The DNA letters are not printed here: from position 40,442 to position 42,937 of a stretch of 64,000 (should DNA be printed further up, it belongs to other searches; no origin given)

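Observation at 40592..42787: Single polypeptide with 24 haem-binding motifs: membrane-anchored NapC/NirT-like quinol-dehydrogenase head fused to an 18-haem tail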

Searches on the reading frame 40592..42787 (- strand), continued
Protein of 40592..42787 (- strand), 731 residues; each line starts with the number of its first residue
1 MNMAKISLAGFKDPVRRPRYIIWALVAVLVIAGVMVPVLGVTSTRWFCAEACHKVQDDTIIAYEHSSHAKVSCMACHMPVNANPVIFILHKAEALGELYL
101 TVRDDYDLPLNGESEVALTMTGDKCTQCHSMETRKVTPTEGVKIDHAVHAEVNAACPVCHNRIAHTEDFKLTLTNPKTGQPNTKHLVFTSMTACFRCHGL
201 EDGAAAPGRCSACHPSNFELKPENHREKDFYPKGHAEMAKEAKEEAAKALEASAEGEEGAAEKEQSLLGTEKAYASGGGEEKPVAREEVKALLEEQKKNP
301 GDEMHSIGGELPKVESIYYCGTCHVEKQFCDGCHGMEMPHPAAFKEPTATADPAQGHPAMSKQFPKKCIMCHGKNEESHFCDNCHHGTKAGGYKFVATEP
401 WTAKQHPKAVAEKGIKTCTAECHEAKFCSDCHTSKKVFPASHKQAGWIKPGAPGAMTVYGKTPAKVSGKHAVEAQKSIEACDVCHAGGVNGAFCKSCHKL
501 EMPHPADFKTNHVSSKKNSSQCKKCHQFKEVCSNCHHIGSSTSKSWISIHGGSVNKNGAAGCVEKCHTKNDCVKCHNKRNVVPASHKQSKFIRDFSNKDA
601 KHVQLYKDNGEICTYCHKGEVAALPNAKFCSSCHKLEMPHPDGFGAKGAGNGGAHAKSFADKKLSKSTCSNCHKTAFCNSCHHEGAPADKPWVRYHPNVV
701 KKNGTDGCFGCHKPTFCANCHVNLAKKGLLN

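Call 11: find_homologous_proteins(query=window:40592-42787:-)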
Query window:40592-42787:- (731 aa): 332 proteins with E <= 0.001 among 8000 candidates; the best 120 are listed.
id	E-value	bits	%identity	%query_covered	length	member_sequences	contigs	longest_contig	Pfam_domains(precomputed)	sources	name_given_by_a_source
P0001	0.0e+0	1685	97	100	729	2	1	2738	PF14522.12,PF22113.2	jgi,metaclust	metaclust:\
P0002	0.0e+0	1160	67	99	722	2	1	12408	PF03264.20,PF02085.22,PF22113.2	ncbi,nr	ncbi:MAG TPA: NapC/NirT family cytochrome c [Coriobacteriia bacterium]|nr:NapC/NirT family cytochrom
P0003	0.0e+0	1157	65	100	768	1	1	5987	PF14522.12,PF22113.2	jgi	jgi:hypothetical protein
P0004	0.0e+0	1141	66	100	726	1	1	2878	PF14522.12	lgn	-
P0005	0.0e+0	1133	67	99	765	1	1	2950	PF02085.22,PF14522.12,PF22113.2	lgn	-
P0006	0.0e+0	1132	68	99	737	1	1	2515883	PF03264.20,PF14522.12,PF22113.2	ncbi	-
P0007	0.0e+0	1125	66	100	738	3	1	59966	PF03264.20,PF14522.12,PF22113.2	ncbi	-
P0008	0.0e+0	1120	64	100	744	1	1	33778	PF14522.12,PF22113.2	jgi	jgi:hypothetical protein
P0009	0.0e+0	1118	65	100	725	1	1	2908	PF03264.20,PF02085.22,PF14522.12,PF22113.2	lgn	-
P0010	0.0e+0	1109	65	100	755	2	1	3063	PF14522.12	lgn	-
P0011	0.0e+0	1103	64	100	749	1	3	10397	PF14522.12,PF22113.2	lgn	-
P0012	0.0e+0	1089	65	100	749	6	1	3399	PF14522.12,PF22113.2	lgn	-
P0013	0.0e+0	1081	63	100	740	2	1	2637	PF14522.12,PF22113.2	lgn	-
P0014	0.0e+0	1079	65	99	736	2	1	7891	PF03264.20,PF02085.22,PF14522.12,PF22113.2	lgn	-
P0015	0.0e+0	1078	64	100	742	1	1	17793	PF03264.20,PF14522.12,PF22113.2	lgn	-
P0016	0.0e+0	1073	63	99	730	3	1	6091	PF03264.20,PF14522.12,PF22113.2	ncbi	-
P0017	0.0e+0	1070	62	100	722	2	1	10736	PF03264.20,PF02085.22,PF14522.12,PF22113.2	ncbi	-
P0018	0.0e+0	1069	64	100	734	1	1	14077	PF03264.20,PF14522.12,PF22113.2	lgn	-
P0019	0.0e+0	1069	63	99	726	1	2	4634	PF03264.20,PF02085.22,PF14522.12,PF22113.2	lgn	-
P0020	0.0e+0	1067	62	99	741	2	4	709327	PF14522.12,PF22113.2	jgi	jgi:nitrate/TMAO reductase-like tetraheme cytochrome c subunit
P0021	0.0e+0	1064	64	100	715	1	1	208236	PF03264.20,PF14522.12,PF22113.2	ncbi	-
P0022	0.0e+0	1062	62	100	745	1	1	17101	PF14522.12,PF22113.2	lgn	-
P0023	0.0e+0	1062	62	100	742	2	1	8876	PF14522.12,PF22113.2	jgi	-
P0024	0.0e+0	1059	62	99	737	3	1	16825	PF14537.12,PF03264.20,PF14522.12,PF22113.2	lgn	-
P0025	0.0e+0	1056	63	100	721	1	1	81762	PF14522.12,PF22113.2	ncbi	-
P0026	0.0e+0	1056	63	100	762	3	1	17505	PF03264.20,PF14522.12,PF22113.2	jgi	-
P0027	0.0e+0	1055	62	100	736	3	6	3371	PF03264.20,PF02085.22,PF14522.12,PF22113.2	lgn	-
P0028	0.0e+0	1049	64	100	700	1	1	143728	PF03264.20,PF14522.12,PF22113.2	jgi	-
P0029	0.0e+0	1047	63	99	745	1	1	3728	PF03264.20,PF14522.12,PF22113.2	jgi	-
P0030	0.0e+0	1045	63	100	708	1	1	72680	PF14537.12,PF14522.12,PF22113.2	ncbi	-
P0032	0.0e+0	1028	62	100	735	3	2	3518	PF03264.20,PF02085.22,PF14522.12,PF22113.2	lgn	-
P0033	0.0e+0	1024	62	99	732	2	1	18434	PF14522.12,PF22113.2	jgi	jgi:nitrate/TMAO reductase-like tetraheme cytochrome c subunit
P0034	0.0e+0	1024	63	100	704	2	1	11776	PF14537.12,PF14522.12,PF22113.2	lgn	-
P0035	0.0e+0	1015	59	100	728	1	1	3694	PF03264.20,PF14522.12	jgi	jgi:nitrate/TMAO reductase-like tetraheme cytochrome c subunit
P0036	6.9e-298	1009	60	99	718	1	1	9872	PF14522.12,PF22113.2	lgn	-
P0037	9.3e-298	1008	59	100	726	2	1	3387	PF03264.20,PF14522.12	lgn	-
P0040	1.1e-286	972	59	100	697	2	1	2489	PF03264.20,PF14522.12,PF22113.2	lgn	-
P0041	2.6e-286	970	60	100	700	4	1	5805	PF02085.22,PF14522.12,PF22113.2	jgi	-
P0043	1.2e-280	952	58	100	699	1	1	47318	PF14537.12,PF03264.20,PF14522.12,PF22113.2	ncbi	-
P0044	3.7e-279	947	57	100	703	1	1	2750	PF02085.22,PF14522.12,PF22113.2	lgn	-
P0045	5.9e-279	946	58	99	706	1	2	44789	PF03264.20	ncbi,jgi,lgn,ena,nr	ncbi:MAG: hypothetical protein CVT67_09425 [Actinobacteria bacterium HGW-Actinobacteria-7]|jgi:nitra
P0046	2.3e-277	941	59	99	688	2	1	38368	PF14537.12,PF02085.22,PF22113.2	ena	-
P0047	2.6e-275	934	59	100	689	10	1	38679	PF03264.20,PF02085.22,PF22113.2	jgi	-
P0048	5.3e-274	930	57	100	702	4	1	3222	PF14537.12,PF02085.22,PF14522.12,PF22113.2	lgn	-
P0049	3.2e-273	927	58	100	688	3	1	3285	PF03264.20,PF22113.2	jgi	-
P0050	4.6e-270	917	58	99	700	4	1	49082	PF03264.20,PF14522.12,PF22113.2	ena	-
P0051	1.6e-268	911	57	100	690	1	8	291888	PF14537.12,PF03264.20,PF02085.22,PF14522.12,PF22113.2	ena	-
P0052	6.0e-268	910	57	100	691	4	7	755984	PF14537.12,PF03264.20,PF14522.12,PF22113.2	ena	-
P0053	1.9e-267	908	56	100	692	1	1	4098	PF14537.12,PF03264.20,PF02085.22,PF14522.12,PF22113.2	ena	-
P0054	2.4e-267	908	56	100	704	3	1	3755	PF14537.12,PF03264.20,PF02085.22,PF14522.12,PF22113.2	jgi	jgi:hypothetical protein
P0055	1.8e-266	905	55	99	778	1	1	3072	PF03264.20,PF14522.12,PF22113.2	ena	-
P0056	3.0e-265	901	55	100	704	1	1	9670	PF14537.12,PF14522.12,PF22113.2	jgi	-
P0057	1.1e-262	892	57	99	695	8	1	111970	PF03264.20,PF02085.22,PF14522.12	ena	-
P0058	9.3e-262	889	55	100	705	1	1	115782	PF14537.12,PF03264.20,PF14522.12,PF22113.2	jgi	-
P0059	1.8e-261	888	55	100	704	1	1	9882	PF03264.20,PF14522.12,PF22113.2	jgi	jgi:nitrate/TMAO reductase-like tetraheme cytochrome c subunit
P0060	8.6e-261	886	54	100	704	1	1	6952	PF02085.22,PF14522.12,PF22113.2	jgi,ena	-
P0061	2.4e-259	881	54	100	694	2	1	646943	PF03264.20,PF02085.22,PF14522.12,PF22113.2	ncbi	-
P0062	2.4e-259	881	54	100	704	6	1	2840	PF14537.12,PF14522.12,PF22113.2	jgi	jgi:hypothetical protein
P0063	1.8e-258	878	55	100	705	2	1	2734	PF14537.12,PF14522.12,PF22113.2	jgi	jgi:hypothetical protein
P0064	2.3e-258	878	55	100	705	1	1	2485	PF14537.12,PF02085.22,PF14522.12,PF22113.2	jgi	jgi:hypothetical protein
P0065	5.8e-258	877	55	100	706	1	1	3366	PF14537.12,PF14522.12,PF22113.2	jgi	jgi:hypothetical protein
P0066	3.1e-256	871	54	99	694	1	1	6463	PF03264.20,PF02085.22,PF14522.12,PF22113.2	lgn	-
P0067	1.1e-255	869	53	100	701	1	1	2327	PF14537.12,PF02085.22,PF14522.12,PF22113.2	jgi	jgi:hypothetical protein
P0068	2.4e-255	868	56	99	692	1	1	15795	PF03264.20,PF14522.12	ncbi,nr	ncbi:MAG: hypothetical protein HGB10_10450 [Coriobacteriia bacterium]|nr:hypothetical protein [Corio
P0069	4.3e-255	867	53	100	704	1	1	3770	PF14537.12,PF02085.22,PF14522.12,PF22113.2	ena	-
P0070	1.1e-254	866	53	100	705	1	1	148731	PF14537.12,PF02085.22,PF14522.12,PF22113.2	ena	-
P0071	4.1e-253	861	55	99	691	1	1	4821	PF03264.20,PF02085.22,PF14522.12,PF22113.2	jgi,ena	-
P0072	9.2e-253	859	54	100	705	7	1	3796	PF14537.12,PF02085.22,PF14522.12,PF22113.2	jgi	jgi:hypothetical protein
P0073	1.0e-252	859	55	99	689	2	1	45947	PF03264.20,PF14522.12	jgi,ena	-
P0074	8.2e-252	856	54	99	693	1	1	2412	PF03264.20,PF02085.22,PF22113.2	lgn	-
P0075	3.0e-251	854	52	100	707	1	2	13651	PF14537.12,PF14522.12,PF22113.2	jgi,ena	-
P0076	1.2e-250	852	53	99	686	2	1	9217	PF03264.20,PF02085.22,PF14522.12,PF22113.2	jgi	-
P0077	1.7e-250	852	53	100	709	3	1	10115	PF03264.20,PF14522.12,PF22113.2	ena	-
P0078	2.3e-249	848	54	99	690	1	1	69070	PF03264.20,PF02085.22,PF22113.2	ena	-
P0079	2.6e-249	848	55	99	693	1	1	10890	PF03264.20,PF02085.22,PF14522.12,PF22113.2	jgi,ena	-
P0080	3.9e-248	844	53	100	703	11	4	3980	PF14537.12,PF14522.12,PF22113.2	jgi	jgi:hypothetical protein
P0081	1.7e-247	842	53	99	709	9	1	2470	PF03264.20,PF14522.12,PF22113.2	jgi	jgi:nitrate/TMAO reductase-like tetraheme cytochrome c subunit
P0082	4.7e-246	837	52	99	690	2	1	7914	PF03264.20,PF02085.22,PF14522.12,PF22113.2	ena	-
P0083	9.4e-246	836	52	99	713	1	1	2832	PF03264.20,PF22113.2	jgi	jgi:hypothetical protein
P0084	3.9e-244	831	53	99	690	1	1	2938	PF03264.20,PF02085.22,PF14522.12,PF22113.2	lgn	-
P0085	4.2e-244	831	53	99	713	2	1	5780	PF03264.20,PF02085.22,PF14522.12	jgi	jgi:hypothetical protein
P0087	1.4e-236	806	52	99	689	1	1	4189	PF03264.20,PF02085.22,PF14522.12,PF22113.2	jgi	jgi:hypothetical protein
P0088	2.8e-236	805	52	99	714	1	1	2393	PF03264.20,PF14522.12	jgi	jgi:nitrate/TMAO reductase-like tetraheme cytochrome c subunit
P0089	4.3e-236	804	52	99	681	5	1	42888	PF14537.12,PF03264.20,PF02085.22,PF14522.12,PF22113.2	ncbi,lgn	-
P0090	3.7e-234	798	49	100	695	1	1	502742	PF14537.12,PF03264.20,PF02085.22,PF14522.12,PF22113.2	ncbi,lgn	-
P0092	3.7e-233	795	52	99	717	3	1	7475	PF14537.12,PF03264.20,PF02085.22,PF14522.12,PF22113.2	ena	-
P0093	2.5e-232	792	51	99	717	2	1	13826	PF14537.12,PF03264.20,PF02085.22,PF14522.12,PF22113.2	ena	-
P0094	3.6e-232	791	51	99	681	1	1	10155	PF14537.12,PF03264.20,PF14522.12,PF22113.2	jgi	jgi:hypothetical protein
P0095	5.6e-232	791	52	99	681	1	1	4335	PF09699.16,PF03264.20,PF14522.12,PF22113.2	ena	-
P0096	1.5e-230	786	51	100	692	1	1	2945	PF03264.20,PF22113.2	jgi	jgi:nitrate/TMAO reductase-like tetraheme cytochrome c subunit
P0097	4.6e-230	784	50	100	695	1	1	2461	PF14537.12,PF03264.20,PF02085.22,PF14522.12,PF22113.2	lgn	-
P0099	4.0e-228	778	51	99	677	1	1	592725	PF14537.12,PF03264.20,PF02085.22,PF14522.12,PF22113.2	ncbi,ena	-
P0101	3.3e-227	775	49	100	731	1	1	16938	PF14537.12,PF03264.20,PF02085.22,PF14522.12,PF22113.2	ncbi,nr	ncbi:MAG: NapC/NirT family cytochrome c [Coriobacteriales bacterium]|nr:NapC/NirT family cytochrome 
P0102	5.5e-226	771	51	99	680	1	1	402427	PF03264.20,PF14522.12,PF22113.2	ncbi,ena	-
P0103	1.9e-224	766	51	99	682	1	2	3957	PF03264.20,PF14522.12,PF22113.2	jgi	jgi:nitrate/TMAO reductase-like tetraheme cytochrome c subunit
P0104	3.5e-224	765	50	100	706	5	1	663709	PF14537.12,PF03264.20,PF14522.12,PF22113.2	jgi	-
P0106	1.0e-223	763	50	99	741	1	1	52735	PF03264.20,PF14522.12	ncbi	-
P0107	1.2e-223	763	51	99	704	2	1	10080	PF14537.12,PF03264.20,PF02085.22,PF14522.12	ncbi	-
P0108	5.2e-223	761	50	100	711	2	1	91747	PF14537.12,PF03264.20,PF14522.12,PF22113.2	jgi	-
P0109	3.7e-222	758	50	100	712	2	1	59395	PF14537.12,PF03264.20,PF14522.12,PF22113.2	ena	-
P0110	5.2e-222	758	50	99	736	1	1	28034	PF03264.20,PF02085.22,PF14522.12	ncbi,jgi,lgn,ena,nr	ncbi:MAG: NapC/NirT family cytochrome c [Coriobacteriia bacterium]|nr:NapC/NirT family cytochrome c 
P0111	1.7e-220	753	50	99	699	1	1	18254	PF14537.12,PF03264.20,PF02085.22,PF14522.12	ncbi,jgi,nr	ncbi:MAG: NapC/NirT family cytochrome c [Coriobacteriia bacterium]|jgi:hypothetical protein|nr:NapC/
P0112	3.2e-220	752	49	100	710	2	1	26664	PF14537.12,PF03264.20,PF14522.12,PF22113.2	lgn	-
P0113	3.7e-219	748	49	99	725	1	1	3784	PF14537.12,PF03264.20,PF02085.22,PF14522.12,PF22113.2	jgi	jgi:nitrate/TMAO reductase-like tetraheme cytochrome c subunit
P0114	4.7e-219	748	49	100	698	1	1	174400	PF03264.20,PF02085.22,PF14522.12,PF22113.2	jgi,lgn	jgi:cytochrome c-type protein NapC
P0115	2.4e-217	742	48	99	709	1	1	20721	PF14537.12,PF03264.20,PF14522.12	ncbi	-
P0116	6.0e-216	738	50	100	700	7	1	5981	PF14537.12,PF03264.20,PF22113.2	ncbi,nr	ncbi:MAG: NapC/NirT family cytochrome c [Coriobacteriia bacterium]|nr:NapC/NirT family cytochrome c 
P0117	7.9e-215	734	51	99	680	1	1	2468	PF03264.20,PF14522.12,PF22113.2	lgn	-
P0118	4.0e-214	732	48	100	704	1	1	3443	PF14537.12,PF03264.20,PF14522.12,PF22113.2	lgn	-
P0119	1.9e-213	729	48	99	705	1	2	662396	PF03264.20,PF14522.12,PF22113.2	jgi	-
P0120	2.8e-213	729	47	99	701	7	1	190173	PF03264.20,PF02085.22,PF14522.12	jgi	jgi:hypothetical protein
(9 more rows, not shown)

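Call 20: find_related_loci(query=A1, collection=genome_contigs, flank=10000)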
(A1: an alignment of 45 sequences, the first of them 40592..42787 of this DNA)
Query A1 (731 aa) in genome_contigs; peptide patterns used: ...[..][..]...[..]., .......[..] (x = any residue, [..] = any of these).
167 stretches matched a pattern; 163 encode a relative of the query (tblastn E <= 1e-3); the best 80 are kept; 80 distinct loci.
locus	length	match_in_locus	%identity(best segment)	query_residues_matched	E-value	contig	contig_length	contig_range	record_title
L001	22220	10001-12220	66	1-730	0e+0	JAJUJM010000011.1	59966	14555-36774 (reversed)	MAG: Actinomycetota bacterium isolate bin117 k141_773025_length_59966_cov_15.4175, whole genome shotgun sequence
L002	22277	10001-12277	62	1-731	0e+0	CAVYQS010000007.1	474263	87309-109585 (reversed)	MAG: uncultured Actinomycetes bacterium isolate MFD04716.bin.1.58 genome assembly, contig: contig_33400, whole genome sh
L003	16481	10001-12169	63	1-731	0e+0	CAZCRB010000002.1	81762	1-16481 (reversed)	MAG TPA_asm: uncultured Eubacteriales bacterium isolate binchicken_co104_79 genome assembly, contig: NODE_250_length_817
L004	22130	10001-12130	63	1-731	0e+0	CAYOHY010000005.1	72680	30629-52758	MAG TPA_asm: uncultured Eubacteriales bacterium isolate binchicken_co152_248 genome assembly, contig: NODE_405_length_72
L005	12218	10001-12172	62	1-731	0e+0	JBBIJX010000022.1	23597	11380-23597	MAG: Actinomycetota bacterium isolate BR1S70218_bin_172 NODE_1141_length_23597_cov_2.58649, whole genome shotgun sequenc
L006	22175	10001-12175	62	3-731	0e+0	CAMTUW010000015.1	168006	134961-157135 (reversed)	MAG: uncultured actinobacterium isolate G04_MAG_00003 genome assembly, contig: G04_MAG_00003_000000000004, whole genome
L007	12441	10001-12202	60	1-726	0e+0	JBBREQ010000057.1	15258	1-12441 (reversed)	MAG: Coriobacteriia bacterium isolate Co_metawrap_2508 Cmw_2508_k141_18201588_length_15258_cov_12.0000, whole genome sho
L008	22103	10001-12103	58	1-731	0e+0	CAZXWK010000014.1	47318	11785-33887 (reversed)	MAG TPA_asm: uncultured Eubacteriales bacterium isolate binchicken_co152_220 genome assembly, contig: NODE_868_length_47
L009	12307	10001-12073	58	1-731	0e+0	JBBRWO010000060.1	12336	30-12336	MAG: Coriobacteriia bacterium isolate La4_metabat2.012 La4_metabat2.012_K_923220_L_12336_cov_20.6009, whole genome shotg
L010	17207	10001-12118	58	3-726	0e+0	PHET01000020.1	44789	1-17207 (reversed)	MAG: Actinobacteria bacterium HGW-Actinobacteria-7 Ig3397_v2_scaffold_601, whole genome shotgun sequence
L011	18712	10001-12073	58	1-731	0e+0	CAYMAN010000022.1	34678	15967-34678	MAG TPA_asm: uncultured Eubacteriales bacterium isolate SRP302447_co4_271 genome assembly, contig: NODE_3366_length_3467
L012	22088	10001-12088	54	1-731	0e+0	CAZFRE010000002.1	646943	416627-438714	MAG TPA_asm: uncultured Eubacteriales bacterium isolate binchicken_co269_259 genome assembly, contig: NODE_4_length_6469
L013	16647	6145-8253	54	2-730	0e+0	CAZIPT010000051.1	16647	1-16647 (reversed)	MAG TPA_asm: uncultured Eubacteriales bacterium isolate SRP302447_co1_108 genome assembly, contig: NODE_9162_length_1664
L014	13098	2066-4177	54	2-731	0e+0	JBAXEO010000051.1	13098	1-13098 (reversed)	MAG: Coriobacteriia bacterium isolate ELA247 MAG247_51, whole genome shotgun sequence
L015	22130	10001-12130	53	2-730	0e+0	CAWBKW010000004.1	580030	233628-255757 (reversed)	MAG: uncultured Coriobacteriia bacterium isolate MFD02979.bin.2.177 genome assembly, contig: contig_41910, whole genome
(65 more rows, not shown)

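Call 35: search_solved_structures(query=A2, max_evalue=1, show_alignments=3)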
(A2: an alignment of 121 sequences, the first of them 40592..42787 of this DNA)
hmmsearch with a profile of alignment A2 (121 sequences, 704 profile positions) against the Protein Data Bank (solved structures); distinct sequences matched with E-value up to 1: 2.
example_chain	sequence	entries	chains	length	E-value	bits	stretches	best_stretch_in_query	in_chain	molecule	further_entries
2j7a_C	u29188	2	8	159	0.0046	18.6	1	25-149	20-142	CYTOCHROME C QUINOL DEHYDROGENASE NRFH | NAPC/NIRT CYTOCHROME C FAMILY PROTEIN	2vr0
6a41_A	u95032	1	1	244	0.42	12.1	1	193-253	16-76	dehalogenase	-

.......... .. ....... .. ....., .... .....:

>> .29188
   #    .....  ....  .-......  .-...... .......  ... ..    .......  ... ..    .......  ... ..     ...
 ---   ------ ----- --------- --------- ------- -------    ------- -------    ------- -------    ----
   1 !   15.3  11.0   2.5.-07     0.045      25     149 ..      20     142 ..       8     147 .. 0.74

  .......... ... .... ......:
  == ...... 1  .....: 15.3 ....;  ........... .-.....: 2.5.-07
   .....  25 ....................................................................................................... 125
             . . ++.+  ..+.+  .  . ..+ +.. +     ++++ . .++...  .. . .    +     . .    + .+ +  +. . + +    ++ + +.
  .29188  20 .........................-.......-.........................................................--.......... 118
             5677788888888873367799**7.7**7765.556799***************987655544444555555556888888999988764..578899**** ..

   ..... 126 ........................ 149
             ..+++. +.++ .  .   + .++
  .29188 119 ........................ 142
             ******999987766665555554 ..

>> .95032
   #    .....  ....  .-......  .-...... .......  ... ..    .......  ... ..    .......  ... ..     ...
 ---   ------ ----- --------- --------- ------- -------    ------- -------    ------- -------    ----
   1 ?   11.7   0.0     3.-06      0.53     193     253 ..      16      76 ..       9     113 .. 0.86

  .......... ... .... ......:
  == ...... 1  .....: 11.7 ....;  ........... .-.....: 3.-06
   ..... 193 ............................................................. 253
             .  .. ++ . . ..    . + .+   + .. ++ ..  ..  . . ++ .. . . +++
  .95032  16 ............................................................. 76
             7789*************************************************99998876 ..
